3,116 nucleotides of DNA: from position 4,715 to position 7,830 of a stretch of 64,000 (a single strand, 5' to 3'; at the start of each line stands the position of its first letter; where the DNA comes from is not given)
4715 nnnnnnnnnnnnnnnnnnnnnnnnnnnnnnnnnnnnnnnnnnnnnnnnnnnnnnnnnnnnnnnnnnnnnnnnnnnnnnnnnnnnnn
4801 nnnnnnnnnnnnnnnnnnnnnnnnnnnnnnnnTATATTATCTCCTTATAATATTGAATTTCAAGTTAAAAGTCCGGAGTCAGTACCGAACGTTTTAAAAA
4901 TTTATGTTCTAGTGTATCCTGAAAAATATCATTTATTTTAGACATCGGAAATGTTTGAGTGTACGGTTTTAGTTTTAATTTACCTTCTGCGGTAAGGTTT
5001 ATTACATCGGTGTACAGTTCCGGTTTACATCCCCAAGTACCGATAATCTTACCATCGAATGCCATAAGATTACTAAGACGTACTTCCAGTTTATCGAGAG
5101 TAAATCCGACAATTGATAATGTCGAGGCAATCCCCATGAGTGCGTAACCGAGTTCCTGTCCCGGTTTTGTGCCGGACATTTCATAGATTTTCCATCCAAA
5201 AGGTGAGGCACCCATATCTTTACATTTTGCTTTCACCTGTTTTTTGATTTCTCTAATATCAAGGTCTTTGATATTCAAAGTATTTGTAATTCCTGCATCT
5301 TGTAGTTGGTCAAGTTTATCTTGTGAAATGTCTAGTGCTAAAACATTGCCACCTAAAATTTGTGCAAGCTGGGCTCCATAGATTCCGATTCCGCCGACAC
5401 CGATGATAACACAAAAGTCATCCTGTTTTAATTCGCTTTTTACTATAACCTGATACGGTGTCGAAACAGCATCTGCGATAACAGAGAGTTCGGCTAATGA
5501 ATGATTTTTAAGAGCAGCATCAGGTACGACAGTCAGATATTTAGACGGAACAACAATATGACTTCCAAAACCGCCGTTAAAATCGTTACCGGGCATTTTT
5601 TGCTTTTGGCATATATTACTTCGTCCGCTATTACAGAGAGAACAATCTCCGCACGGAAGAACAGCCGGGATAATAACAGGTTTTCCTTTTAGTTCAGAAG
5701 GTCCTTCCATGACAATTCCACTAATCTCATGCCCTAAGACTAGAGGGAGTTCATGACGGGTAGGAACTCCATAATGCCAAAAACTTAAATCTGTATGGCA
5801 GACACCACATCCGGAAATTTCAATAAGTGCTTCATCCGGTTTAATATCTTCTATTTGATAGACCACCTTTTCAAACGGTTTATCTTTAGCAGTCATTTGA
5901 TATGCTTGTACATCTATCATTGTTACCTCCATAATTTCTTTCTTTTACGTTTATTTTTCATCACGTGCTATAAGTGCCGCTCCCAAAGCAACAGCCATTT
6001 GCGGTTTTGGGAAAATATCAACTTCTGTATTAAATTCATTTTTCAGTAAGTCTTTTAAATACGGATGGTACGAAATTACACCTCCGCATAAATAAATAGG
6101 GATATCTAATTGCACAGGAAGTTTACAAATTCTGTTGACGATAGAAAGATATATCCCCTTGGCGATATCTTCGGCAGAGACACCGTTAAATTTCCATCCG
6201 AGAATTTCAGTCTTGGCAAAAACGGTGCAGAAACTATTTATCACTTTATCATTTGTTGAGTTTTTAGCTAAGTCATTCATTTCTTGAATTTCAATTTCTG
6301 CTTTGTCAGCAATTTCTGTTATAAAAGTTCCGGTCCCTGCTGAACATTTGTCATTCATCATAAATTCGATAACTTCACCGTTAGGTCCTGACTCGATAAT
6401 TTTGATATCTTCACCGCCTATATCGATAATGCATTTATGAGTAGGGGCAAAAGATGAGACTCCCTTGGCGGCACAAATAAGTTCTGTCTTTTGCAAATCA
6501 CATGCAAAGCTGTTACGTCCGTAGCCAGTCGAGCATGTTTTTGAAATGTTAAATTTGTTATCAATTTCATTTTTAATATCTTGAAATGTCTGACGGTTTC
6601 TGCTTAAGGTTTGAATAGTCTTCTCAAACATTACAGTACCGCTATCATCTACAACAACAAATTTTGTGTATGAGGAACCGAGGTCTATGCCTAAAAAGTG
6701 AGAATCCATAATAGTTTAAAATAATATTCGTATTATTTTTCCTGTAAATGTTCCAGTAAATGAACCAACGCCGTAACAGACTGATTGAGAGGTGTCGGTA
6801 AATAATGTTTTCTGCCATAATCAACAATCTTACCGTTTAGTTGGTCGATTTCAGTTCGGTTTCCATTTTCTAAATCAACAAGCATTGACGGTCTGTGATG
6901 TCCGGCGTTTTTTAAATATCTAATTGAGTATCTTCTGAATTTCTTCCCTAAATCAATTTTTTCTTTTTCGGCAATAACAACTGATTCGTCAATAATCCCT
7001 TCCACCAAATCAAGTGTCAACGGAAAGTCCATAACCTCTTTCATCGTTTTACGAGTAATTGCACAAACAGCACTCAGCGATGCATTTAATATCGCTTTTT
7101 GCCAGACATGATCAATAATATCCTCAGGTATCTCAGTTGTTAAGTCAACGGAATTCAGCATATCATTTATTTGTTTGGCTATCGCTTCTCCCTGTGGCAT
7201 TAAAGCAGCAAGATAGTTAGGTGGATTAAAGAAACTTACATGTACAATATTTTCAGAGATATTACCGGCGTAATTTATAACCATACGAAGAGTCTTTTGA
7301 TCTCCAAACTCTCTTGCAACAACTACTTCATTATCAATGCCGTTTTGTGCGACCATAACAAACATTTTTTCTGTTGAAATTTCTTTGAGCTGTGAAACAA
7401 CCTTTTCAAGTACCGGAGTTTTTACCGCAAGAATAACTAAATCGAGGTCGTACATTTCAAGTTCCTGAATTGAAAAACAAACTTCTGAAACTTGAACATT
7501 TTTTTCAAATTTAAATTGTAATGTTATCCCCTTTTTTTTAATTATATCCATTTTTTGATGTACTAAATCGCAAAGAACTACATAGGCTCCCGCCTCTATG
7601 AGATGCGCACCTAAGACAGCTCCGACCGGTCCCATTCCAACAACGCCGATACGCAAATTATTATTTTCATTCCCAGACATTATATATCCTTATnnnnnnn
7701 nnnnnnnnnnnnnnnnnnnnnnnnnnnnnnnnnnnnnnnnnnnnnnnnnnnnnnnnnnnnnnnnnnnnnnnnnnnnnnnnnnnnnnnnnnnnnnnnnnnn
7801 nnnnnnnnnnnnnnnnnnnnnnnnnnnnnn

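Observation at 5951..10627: Uncharacterised YjiL/YjiM-like radical-enzyme module with a PanE-like reductase and a CoA ligase, embedded inside the benzoyl-CoA operon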

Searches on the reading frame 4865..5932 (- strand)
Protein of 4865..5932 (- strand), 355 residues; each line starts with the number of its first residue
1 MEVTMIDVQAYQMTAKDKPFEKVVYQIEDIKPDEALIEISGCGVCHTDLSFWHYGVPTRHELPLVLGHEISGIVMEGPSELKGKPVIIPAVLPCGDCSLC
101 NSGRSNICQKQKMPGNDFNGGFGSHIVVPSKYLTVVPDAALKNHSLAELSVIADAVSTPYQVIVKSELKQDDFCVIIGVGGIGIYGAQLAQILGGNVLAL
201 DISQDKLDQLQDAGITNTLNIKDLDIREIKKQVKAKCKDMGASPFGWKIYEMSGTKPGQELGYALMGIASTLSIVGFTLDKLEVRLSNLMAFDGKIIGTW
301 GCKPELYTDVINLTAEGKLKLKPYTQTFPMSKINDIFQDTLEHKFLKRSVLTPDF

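Call 3: search_protein_families(library=pfam, proteins=[window:4865-5932:-])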
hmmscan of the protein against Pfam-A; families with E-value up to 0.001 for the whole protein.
window:4865-5932:- (355 aa): 3 families
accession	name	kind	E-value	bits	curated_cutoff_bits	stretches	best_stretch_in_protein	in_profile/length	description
PF08240.17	ADH_N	-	1.6e-21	77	23.5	1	31-138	1-104/104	Alcohol dehydrogenase GroES-like domain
PF00107.32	ADH_zinc_N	-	7.3e-14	52.3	31.8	1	181-315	1-128/129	Zinc-binding dehydrogenase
PF01262.27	AlaDh_PNT_C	-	4.4e-05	23.4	23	1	174-235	31-92/214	Alanine dehydrogenase/PNT, C-terminal domain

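Call 5: search_protein_families(library=ncbifam, proteins=[window:4865-5932:-], max_evalue=0.00001)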
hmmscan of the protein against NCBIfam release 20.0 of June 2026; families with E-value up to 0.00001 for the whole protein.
window:4865-5932:- (355 aa): 19 families
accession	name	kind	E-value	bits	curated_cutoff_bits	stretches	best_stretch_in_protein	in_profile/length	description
TIGR03201.1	dearomat_had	equivalog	8.1e-127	423.1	338.65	1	11-353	2-349/349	6-hydroxycyclohex-1-ene-1-carbonyl-CoA dehydrogenase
NF041097.1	keto_inos_dh_IolM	equivalog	1.8e-35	122.4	450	1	30-342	51-379/389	scyllo-inosose 3-dehydrogenase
NF006940.0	PRK09422.1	equivalog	4.9e-33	114.5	344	1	25-351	17-333/338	alcohol dehydrogenase AdhP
NF047908.1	AldhRedAhr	equivalog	5.7e-33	114.2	470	1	5-350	1-332/335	NADPH-dependent aldehyde reductase Ahr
TIGR00692.1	tdh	equivalog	2.8e-27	95.7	458.35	1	26-338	17-326/340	L-threonine 3-dehydrogenase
NF003808.0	PRK05396.1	equivalog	9.6e-26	90.5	380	1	27-338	20-326/341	L-threonine 3-dehydrogenase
NF010344.0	PRK13771.1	subfamily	2.5e-25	89.2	349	1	26-211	19-204/334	putative alcohol dehydrogenase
TIGR03451.1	mycoS_dep_FDH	equivalog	6.3e-24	84.4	512.9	1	8-350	2-355/358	S-(hydroxymethyl)mycothiol dehydrogenase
TIGR03989.1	Rxyl_3153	subfamily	8.9e-23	81.1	440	1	14-346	8-364/370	NDMA-dependent alcohol dehydrogenase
NF007642.0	PRK10309.1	equivalog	4.5e-21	75.5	550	1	23-323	18-315/347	galactitol-1-phosphate 5-dehydrogenase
NF041172.1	AcrlCoa_red_Thmprot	equivalog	8.8e-21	74.2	500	1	29-211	22-204/334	acryloyl-CoA reductase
TIGR02818.1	adh_III_F_hyde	equivalog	3.1e-20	72.6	543.95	1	15-347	9-363/368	S-(hydroxymethyl)glutathione dehydrogenase/class III alcohol dehydrogenase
NF007375.0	PRK09880.1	equivalog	1.4e-18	66.7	469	1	24-332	19-322/344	L-idonate 5-dehydrogenase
TIGR03366.1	HpnZ_proposed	hypoth_equivalog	2.7e-17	62.9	328.1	1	31-276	4-253/315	putative phosphonate catabolism associated alcohol dehydrogenase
NF007489.0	PRK10083.1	equivalog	2.5e-16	59.6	376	1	32-230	24-222/339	Zn-dependent oxidoreductase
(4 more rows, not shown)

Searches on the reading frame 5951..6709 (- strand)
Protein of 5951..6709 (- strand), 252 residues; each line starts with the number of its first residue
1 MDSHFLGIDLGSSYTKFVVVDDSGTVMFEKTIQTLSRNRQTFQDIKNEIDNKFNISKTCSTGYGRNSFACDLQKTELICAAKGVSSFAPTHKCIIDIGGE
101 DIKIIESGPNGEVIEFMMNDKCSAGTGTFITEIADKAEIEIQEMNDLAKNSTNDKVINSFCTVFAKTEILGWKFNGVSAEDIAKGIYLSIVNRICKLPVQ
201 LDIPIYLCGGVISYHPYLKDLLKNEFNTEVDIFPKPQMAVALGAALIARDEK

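Call 3: search_protein_families(library=pfam, proteins=[window:5951-6709:-])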
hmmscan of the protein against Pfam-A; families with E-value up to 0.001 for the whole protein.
window:5951-6709:- (252 aa): 1 family
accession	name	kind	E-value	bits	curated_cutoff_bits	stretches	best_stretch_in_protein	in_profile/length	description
PF01869.26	BcrAD_BadFG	-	1.2e-40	140.2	31.5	1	6-248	1-271/271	BadF/BadG/BcrA/BcrD ATPase family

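Call 5: search_protein_families(library=ncbifam, proteins=[window:5951-6709:-], max_evalue=0.00001)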
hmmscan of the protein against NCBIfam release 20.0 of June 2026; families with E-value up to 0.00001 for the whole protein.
window:5951-6709:- (252 aa): 5 families
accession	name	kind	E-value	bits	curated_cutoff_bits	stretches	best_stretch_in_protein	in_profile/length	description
TIGR00241.1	CoA_E_activ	domain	3.3e-57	193.8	125.4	1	6-247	3-248/248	acyl-CoA dehydratase activase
TIGR02259.1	benz_CoA_red_A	equivalog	2.1e-29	102.6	578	1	57-196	232-373/432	benzoyl-CoA reductase subunit A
TIGR03192.1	benz_CoA_bzdQ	equivalog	6.4e-24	84.9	380.2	1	7-247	36-285/293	benzoyl-CoA reductase, bzd-type, subunit Q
TIGR03286.1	methan_mark_15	hypoth_equivalog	5.6e-21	75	455.75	1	6-248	147-401/404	methanogenesis marker 15 protein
TIGR02261.1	benz_CoA_red_D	equivalog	8.8e-19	67.7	312.85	1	55-246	62-260/262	benzoyl-CoA reductase subunit D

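Call 7: search_solved_structures(query=window:5951-6709:-, max_evalue=0.01)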
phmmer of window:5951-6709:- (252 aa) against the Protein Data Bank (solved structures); distinct sequences matched with E-value up to 0.01: 5.
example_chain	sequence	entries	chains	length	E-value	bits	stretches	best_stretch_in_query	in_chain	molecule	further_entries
4eht_A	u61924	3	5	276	2e-42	148.3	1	5-251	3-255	Activator of 2-hydroxyisocaproyl-CoA dehydratase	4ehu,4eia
7yyl_E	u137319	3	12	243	6.4e-38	133.6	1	5-250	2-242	Putative CoA-substrate-specific enzyme activase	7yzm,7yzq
1hux_A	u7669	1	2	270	7.6e-38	133.3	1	3-248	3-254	ACTIVATOR OF (R)-2-HYDROXYGLUTARYL-COA DEHYDRATASE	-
9gai_D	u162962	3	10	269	2.8e-34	121.6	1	7-248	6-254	3-methylbenzoyl-CoA reductase alpha subunit MbdQ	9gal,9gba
9gai_C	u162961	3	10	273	2.6e-27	98.8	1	5-248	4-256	3-methylbenzoyl-CoA reductase delta subunit MbdP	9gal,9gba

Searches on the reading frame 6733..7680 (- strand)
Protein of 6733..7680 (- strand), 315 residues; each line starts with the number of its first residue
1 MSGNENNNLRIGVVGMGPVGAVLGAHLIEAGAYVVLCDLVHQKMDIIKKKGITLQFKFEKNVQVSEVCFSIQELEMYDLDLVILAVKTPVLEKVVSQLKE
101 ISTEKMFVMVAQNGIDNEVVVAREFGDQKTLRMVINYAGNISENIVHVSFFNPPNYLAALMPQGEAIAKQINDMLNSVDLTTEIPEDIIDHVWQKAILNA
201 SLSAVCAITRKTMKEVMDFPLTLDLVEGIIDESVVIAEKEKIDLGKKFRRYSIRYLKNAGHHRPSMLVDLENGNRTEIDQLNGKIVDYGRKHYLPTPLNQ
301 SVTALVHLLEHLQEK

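Call 3: search_protein_families(library=pfam, proteins=[window:6733-7680:-])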
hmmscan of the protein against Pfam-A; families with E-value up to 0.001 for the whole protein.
window:6733-7680:- (315 aa): 7 families
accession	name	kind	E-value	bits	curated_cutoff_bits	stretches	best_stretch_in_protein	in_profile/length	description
PF08546.17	ApbA_C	-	1.8e-32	112.7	22.7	1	187-310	1-125/125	Ketopantoate reductase PanE/ApbA C terminal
PF02558.23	ApbA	-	1.6e-18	67.2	22.2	1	11-143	1-131/150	Ketopantoate reductase PanE/ApbA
PF03721.20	UDPG_MGDP_dh_N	-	7.4e-07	29.4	27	1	10-101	2-100/187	UDP-glucose/GDP-mannose dehydrogenase family, NAD binding domain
PF03807.23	F420_oxidored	-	9.4e-06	26.6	21.6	1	10-110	1-91/94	NADP oxidoreductase coenzyme F420-dependent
PF03446.21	NAD_binding_2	-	2.1e-05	25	21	1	10-111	1-93/161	NAD binding domain of 6-phosphogluconate dehydrogenase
PF01210.29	NAD_Gly3P_dh_N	-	0.00016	22.2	23.1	1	11-118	2-109/158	NAD-dependent glycerol-3-phosphate dehydrogenase N-terminus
PF13241.12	NAD_binding_7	-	0.00039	21.4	22.1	1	8-113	7-94/104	Putative NAD(P)-binding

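Call 5: search_protein_families(library=ncbifam, proteins=[window:6733-7680:-], max_evalue=0.00001)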
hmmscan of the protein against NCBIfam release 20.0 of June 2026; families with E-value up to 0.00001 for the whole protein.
window:6733-7680:- (315 aa): 18 families
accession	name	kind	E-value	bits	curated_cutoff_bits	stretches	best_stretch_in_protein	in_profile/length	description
TIGR00745.1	apbA_panE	subfamily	4.1e-50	170.8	141.35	1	10-311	1-303/305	2-dehydropantoate 2-reductase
NF005088.0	PRK06522.1-2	subfamily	2.8e-45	154.8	371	1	10-313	2-305/308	2-dehydropantoate 2-reductase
NF005091.0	PRK06522.2-2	equivalog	3.8e-39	134.7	252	1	9-308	2-295/302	2-dehydropantoate 2-reductase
NF005092.1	PRK06522.2-3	equivalog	1.6e-35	122.7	500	1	10-310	2-295/296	2-dehydropantoate 2-reductase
NF005089.0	PRK06522.1-4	subfamily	5.2e-33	114.8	223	2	161-311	170-319/326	2-dehydropantoate 2-reductase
NF009543.0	PRK12921.1-5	equivalog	1.6e-31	109.6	339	1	10-309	2-302/305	oxidoreductase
NF006083.0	PRK08229.1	equivalog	5.9e-27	94.5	371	2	9-216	3-205/341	2-dehydropantoate 2-reductase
NF005094.0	PRK06522.2-5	equivalog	1.2e-24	87.2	382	1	9-305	1-297/307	2-dehydropantoate 2-reductase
NF004887.0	PRK06249.1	equivalog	1.6e-24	86.7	360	1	6-310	3-308/316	putative 2-dehydropantoate 2-reductase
NF009542.0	PRK12921.1-4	equivalog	8.5e-22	77.8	288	1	10-306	3-279/286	oxidoreductase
NF009541.0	PRK12921.1-1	equivalog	3.2e-20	72.6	338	1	7-306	4-289/297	oxidoreductase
NF005093.0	PRK06522.2-4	equivalog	4.7e-20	72.2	308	1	7-313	2-300/304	2-dehydropantoate 2-reductase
NF005087.0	PRK06522.1-1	equivalog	3.2e-16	59.3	351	1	10-311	2-290/296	2-dehydropantoate 2-reductase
NF004311.0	PRK05708.1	equivalog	6.4e-13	48.2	378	1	10-307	4-294/305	putative 2-dehydropantoate 2-reductase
NF005090.0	PRK06522.2-1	equivalog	3.5e-10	39.6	496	1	8-300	2-283/296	2-dehydropantoate 2-reductase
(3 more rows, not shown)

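Call 29: search_solved_structures(query=window:6733-7680:-, max_evalue=0.00001)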
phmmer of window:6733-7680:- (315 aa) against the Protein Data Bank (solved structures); distinct sequences matched with E-value up to 0.00001: 14.
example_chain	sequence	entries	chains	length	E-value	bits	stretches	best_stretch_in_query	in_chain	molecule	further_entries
2ew2_A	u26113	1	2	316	3.7e-28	102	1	7-312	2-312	2-dehydropantoate 2-reductase, putative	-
8wl3_A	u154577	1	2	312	7.8e-23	84.5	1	9-313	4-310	2-dehydropantoate 2-reductase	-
8wl1_A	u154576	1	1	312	8.1e-23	84.5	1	9-313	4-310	2-dehydropantoate 2-reductase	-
8wl4_A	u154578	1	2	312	1.4e-22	83.7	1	9-313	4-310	2-dehydropantoate 2-reductase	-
3wfi_A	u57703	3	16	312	7.6e-22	81.3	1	10-310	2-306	2-dehydropantoate 2-reductase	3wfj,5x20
3hwr_A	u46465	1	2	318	6.2e-18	68.5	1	8-314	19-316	2-dehydropantoate 2-reductase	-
5hws_A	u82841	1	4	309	3.2e-15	59.6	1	9-311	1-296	2-dehydropantoate 2-reductase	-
5ayv_A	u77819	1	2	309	5.9e-15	58.7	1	9-311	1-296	2-dehydropantoate 2-reductase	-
3hn2_A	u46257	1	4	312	1.8e-12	50.5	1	8-303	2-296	2-dehydropantoate 2-reductase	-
3i83_A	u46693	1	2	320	1.4e-09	41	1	9-311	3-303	2-dehydropantoate 2-reductase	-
3g17_A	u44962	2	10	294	3.1e-09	39.9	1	65-305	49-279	Similar to 2-dehydropantoate 2-reductase | 2-dehydropantoate 2-reductase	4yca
3ghy_A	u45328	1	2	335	3.5e-09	39.7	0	174-308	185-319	Ketopantoate reductase protein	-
4s3m_A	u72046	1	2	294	1.5e-08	37.6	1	65-305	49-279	2-dehydropantoate 2-reductase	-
4ol9_A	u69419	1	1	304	9.3e-07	31.8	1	11-305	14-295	Putative 2-dehydropantoate 2-reductase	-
